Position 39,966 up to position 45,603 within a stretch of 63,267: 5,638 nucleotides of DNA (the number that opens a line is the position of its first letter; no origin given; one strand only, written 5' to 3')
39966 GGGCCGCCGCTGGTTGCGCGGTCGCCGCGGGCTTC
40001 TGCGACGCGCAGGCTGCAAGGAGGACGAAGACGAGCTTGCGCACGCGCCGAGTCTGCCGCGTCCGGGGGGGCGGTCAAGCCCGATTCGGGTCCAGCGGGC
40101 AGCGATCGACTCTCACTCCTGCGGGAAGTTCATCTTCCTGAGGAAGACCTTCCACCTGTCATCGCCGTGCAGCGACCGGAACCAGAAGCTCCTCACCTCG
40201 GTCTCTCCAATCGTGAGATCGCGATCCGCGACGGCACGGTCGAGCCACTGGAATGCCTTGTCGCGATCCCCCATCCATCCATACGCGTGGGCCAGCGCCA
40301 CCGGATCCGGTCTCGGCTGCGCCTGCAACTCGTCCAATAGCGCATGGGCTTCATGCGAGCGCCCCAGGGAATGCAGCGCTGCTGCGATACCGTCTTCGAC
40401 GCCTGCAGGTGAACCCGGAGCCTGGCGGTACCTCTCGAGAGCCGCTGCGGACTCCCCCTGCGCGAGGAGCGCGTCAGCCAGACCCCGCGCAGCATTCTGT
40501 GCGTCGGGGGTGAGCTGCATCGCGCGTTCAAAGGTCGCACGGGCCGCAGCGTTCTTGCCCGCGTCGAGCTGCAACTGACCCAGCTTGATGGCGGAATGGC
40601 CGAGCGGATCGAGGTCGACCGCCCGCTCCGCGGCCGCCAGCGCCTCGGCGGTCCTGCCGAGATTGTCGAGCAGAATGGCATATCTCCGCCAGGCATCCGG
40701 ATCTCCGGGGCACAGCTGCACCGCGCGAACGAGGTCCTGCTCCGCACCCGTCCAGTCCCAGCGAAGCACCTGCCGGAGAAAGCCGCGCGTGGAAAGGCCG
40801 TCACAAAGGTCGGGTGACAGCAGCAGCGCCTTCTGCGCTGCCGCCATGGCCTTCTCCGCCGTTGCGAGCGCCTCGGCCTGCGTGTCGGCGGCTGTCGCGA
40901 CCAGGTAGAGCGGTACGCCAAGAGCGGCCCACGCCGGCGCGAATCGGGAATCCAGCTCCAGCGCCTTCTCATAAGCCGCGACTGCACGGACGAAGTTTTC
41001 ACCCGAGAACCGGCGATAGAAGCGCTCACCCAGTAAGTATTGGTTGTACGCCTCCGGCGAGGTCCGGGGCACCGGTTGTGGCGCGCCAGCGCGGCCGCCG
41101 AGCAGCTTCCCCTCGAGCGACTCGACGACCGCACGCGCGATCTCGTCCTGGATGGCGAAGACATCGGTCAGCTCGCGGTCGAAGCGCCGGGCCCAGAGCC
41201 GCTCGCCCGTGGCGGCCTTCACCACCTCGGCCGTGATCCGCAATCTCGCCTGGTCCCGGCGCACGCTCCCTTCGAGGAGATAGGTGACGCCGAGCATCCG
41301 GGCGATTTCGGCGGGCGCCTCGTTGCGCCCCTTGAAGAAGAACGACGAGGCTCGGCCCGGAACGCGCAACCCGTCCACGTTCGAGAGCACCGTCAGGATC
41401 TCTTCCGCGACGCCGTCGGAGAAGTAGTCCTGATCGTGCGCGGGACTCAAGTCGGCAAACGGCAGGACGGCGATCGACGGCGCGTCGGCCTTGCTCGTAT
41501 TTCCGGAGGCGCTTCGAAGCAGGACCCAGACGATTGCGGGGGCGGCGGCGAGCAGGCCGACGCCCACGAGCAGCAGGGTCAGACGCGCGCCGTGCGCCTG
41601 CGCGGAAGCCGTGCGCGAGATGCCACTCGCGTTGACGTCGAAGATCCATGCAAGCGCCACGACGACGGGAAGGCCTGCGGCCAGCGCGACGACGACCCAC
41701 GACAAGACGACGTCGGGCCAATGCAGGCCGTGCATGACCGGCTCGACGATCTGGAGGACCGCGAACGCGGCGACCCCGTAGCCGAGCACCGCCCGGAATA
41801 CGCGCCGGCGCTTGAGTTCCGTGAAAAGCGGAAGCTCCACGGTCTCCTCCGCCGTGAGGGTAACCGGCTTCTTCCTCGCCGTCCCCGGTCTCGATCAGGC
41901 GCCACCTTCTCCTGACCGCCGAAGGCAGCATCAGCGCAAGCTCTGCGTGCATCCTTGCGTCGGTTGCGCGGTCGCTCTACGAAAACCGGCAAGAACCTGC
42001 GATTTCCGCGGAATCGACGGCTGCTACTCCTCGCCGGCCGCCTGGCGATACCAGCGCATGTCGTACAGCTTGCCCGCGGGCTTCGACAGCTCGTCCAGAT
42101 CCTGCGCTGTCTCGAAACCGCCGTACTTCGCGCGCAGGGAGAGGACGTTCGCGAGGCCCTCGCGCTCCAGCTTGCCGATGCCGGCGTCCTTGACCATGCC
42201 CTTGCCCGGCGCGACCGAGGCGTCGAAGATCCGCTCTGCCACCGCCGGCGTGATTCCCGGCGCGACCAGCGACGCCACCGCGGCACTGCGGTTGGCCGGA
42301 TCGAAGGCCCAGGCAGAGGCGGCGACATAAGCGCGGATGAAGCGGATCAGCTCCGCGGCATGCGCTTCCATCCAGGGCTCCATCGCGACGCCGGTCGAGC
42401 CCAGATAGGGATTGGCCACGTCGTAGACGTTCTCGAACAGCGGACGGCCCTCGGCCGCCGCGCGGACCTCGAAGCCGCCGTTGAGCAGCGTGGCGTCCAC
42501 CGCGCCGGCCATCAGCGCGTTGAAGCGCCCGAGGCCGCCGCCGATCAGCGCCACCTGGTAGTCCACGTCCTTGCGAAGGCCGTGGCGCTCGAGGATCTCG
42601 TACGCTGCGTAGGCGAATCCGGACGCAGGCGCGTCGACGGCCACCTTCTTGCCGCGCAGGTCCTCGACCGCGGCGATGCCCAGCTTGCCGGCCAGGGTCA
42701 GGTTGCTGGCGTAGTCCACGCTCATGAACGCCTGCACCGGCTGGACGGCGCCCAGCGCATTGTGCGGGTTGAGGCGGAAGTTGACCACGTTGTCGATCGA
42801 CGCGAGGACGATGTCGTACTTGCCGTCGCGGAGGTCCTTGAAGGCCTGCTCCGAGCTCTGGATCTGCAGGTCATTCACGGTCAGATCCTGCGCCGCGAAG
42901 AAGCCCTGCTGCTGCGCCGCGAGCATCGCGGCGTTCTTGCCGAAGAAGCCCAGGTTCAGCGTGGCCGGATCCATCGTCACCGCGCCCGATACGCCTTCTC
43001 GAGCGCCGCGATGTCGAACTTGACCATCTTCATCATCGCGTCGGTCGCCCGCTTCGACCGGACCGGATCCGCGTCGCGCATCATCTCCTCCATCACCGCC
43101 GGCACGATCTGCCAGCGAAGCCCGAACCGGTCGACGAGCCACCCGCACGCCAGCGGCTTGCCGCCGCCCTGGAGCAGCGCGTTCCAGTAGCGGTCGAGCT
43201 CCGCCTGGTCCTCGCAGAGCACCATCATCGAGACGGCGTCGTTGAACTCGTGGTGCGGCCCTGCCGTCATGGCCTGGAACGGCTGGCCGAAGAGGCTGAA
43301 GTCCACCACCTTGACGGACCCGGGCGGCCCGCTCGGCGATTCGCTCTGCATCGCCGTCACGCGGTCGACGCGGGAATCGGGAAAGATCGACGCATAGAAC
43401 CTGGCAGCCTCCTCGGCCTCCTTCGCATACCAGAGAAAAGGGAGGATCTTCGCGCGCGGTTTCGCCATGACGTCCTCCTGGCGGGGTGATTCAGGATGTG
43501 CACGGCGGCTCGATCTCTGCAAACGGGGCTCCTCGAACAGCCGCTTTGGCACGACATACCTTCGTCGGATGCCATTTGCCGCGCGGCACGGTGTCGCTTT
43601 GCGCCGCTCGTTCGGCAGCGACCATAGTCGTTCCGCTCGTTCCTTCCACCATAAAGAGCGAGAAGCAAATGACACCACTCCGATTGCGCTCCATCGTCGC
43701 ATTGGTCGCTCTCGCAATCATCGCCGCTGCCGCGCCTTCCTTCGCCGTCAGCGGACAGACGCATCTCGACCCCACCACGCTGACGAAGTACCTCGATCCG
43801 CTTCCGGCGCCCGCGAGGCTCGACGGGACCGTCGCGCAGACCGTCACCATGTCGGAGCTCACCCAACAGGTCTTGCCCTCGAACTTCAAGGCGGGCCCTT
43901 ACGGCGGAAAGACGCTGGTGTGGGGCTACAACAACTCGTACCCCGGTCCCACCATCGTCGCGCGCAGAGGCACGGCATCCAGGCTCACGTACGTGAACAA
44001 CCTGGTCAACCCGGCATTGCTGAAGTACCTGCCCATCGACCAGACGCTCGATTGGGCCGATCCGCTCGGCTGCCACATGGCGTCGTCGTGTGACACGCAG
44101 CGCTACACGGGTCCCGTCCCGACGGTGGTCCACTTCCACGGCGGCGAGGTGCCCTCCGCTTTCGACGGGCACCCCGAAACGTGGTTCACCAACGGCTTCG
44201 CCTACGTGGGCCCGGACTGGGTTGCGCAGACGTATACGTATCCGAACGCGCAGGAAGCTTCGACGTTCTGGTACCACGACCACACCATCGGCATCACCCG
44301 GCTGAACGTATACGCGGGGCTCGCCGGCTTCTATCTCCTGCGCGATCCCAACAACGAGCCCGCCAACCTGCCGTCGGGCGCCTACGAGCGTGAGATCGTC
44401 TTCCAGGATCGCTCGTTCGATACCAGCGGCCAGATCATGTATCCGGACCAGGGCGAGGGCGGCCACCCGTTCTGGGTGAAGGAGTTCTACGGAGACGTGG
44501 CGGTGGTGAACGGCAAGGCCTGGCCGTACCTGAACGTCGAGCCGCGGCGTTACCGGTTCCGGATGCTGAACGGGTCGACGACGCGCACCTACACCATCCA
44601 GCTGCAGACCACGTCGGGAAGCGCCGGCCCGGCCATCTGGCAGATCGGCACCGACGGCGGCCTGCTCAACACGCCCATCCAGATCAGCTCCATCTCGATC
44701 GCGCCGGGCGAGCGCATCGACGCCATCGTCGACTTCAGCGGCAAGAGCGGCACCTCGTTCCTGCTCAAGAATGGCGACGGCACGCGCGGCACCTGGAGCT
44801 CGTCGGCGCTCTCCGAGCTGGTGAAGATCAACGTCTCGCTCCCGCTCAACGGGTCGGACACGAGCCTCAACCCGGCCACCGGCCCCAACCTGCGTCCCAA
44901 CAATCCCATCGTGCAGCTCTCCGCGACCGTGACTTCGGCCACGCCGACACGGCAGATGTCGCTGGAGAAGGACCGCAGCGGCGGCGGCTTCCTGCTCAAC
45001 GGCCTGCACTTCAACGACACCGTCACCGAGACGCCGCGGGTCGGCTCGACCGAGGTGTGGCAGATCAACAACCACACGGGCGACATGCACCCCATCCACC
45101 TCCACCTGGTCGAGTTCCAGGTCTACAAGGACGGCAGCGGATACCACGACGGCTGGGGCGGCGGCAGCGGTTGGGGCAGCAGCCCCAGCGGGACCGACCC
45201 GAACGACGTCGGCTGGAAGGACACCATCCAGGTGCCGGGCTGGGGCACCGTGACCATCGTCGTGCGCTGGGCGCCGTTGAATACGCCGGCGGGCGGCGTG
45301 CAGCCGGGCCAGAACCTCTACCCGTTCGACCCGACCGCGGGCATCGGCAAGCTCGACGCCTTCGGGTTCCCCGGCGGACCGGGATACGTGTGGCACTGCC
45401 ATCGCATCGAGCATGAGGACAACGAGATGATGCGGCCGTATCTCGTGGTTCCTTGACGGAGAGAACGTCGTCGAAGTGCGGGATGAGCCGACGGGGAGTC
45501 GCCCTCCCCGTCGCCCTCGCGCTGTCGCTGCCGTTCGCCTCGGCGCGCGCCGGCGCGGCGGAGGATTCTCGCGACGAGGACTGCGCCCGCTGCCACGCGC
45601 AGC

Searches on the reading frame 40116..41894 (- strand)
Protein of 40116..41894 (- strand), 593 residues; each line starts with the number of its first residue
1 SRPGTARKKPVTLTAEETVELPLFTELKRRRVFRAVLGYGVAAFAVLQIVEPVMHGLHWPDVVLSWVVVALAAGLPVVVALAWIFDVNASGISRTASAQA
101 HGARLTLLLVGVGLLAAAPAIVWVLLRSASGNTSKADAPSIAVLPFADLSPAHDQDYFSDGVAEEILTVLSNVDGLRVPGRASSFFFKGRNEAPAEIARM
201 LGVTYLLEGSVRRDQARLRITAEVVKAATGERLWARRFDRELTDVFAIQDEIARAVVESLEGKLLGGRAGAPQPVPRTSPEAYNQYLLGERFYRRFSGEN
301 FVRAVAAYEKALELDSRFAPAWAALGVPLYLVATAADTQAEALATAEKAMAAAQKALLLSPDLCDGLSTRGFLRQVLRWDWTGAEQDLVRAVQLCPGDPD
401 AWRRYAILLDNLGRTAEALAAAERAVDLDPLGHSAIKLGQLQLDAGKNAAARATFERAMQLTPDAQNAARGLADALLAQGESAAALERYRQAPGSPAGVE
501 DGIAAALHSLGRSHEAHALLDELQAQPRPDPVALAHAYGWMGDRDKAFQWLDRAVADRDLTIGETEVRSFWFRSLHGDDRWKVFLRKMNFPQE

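Call 57: search_protein_families(library=pfam, proteins=[window:40116-41894:-], max_evalue=0.00001)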
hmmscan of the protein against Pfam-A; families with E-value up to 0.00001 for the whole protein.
window:40116-41894:- (593 aa): 10 families
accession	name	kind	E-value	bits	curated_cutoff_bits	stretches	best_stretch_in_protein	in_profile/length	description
PF07719.23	TPR_2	-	1.1e-14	53.7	27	0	399-430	1-32/34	Tetratricopeptide repeat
PF14559.12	TPR_19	-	2.5e-12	47.4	25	1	443-493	2-52/68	Tetratricopeptide repeat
PF00515.34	TPR_1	-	3.4e-11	42.9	27.8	0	299-317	15-33/34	Tetratricopeptide repeat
PF13428.12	TPR_14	-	4.9e-11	42.6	23.5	0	399-431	1-33/44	Tetratricopeptide repeat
PF13414.12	TPR_11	-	1.2e-10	41.3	26.8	0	298-327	7-36/42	TPR repeat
PF13181.12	TPR_8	-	4e-10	39.5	25.7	0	402-430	4-32/34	Tetratricopeptide repeat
PF13431.12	TPR_17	-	1.7e-09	37.7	24.4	0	390-419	4-33/34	Tetratricopeptide repeat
PF13432.12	TPR_16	-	1.8e-09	38.3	32.7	1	437-494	2-63/65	Tetratricopeptide repeat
PF13424.12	TPR_12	-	7.1e-08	33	30.1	0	437-492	8-71/77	Tetratricopeptide repeat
PF13371.12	TPR_9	-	4.1e-06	27.2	35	0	347-401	12-65/73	Tetratricopeptide repeat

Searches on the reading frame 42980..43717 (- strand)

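Call 57: search_protein_families(library=pfam, proteins=[window:42980-43717:-], max_evalue=0.00001)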
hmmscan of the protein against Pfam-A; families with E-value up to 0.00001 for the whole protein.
window:42980-43717:- (246 aa): 1 family
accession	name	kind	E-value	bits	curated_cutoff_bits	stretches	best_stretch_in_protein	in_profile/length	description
PF06983.19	3-dmu-9_3-mt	-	4.6e-42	143.6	24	1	90-205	2-116/116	3-demethylubiquinone-9 3-methyltransferase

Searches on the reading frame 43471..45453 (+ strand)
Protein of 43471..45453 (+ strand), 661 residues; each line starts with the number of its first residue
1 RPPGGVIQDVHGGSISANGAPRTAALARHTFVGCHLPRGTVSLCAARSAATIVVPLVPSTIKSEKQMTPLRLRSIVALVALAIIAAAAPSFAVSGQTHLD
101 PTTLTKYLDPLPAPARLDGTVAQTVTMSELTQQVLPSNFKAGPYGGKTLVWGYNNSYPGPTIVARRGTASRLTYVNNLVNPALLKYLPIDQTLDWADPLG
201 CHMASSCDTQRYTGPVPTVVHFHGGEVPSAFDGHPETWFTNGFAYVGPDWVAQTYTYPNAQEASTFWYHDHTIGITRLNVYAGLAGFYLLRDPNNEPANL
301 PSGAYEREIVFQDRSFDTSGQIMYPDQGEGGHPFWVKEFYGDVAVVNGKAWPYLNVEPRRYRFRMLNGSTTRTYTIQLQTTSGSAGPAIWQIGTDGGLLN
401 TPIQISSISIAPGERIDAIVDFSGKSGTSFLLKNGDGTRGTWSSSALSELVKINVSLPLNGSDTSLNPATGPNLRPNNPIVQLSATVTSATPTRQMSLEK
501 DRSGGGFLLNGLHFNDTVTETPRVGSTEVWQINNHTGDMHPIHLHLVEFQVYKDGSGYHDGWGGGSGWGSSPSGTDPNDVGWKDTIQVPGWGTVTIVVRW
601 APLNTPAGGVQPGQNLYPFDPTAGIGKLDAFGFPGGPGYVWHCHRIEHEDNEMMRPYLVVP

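Call 57: search_protein_families(library=pfam, proteins=[window:43471-45453:+], max_evalue=0.00001)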
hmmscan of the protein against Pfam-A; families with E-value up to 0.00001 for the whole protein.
window:43471-45453:+ (661 aa): 2 families
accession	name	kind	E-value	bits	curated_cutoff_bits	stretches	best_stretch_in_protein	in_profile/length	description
PF07731.20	Cu-oxidase_2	-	4.6e-17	62.5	20.4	1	498-599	23-106/137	Multicopper oxidase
PF07732.21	Cu-oxidase_3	-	4.4e-15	56.2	21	2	217-294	48-118/119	Multicopper oxidase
